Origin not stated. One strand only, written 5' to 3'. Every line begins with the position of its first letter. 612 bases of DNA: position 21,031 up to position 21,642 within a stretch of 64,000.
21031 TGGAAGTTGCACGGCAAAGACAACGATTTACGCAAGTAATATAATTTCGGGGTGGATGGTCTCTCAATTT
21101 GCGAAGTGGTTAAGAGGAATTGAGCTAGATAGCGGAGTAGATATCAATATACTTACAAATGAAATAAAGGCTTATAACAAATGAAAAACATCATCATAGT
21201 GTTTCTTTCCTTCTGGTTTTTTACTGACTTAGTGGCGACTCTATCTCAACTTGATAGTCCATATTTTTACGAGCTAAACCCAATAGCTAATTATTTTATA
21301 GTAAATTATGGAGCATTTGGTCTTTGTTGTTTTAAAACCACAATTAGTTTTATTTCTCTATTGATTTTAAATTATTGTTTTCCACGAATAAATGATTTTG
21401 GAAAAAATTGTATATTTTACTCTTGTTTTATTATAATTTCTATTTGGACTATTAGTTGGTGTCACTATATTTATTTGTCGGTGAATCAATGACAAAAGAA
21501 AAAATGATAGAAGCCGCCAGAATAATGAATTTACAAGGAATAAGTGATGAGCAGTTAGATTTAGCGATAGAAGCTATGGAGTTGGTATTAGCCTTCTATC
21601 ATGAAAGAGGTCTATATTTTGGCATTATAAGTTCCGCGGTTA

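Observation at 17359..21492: Virus-encoded complete ubiquitin-like conjugation cassette: Ubl / E2+Cys-array / JAB / second E2 / E1 / membrane protein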

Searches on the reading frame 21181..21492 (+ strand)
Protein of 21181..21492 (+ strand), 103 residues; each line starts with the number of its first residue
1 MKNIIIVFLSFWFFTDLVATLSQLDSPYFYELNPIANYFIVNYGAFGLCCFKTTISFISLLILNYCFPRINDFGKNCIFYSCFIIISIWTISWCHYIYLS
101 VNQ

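Call 3: search_protein_families(library=pfam, proteins=[window:21181-21492:+], max_evalue=1)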
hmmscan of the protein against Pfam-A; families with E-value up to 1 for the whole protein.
window:21181-21492:+ (103 aa): 1 family
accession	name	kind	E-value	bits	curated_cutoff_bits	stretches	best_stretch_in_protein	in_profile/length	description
PF18902.5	DUF5658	-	5.2e-06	27.6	25.2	1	14-88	5-77/82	Domain of unknown function (DUF5658)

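Call 4: search_protein_families(library=padloc, proteins=[window:21181-21492:+], max_evalue=1)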
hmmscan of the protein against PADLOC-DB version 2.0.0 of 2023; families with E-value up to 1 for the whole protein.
window:21181-21492:+ (103 aa): 0 families

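Call 5: search_protein_families(library=phrogs, proteins=[window:21181-21492:+], max_evalue=1)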
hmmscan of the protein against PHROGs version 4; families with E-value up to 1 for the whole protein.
window:21181-21492:+ (103 aa): 0 families

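Call 6: search_protein_families(library=ncbifam, proteins=[window:21181-21492:+], max_evalue=1)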
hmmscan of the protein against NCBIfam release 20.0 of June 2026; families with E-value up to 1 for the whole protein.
window:21181-21492:+ (103 aa): 0 families
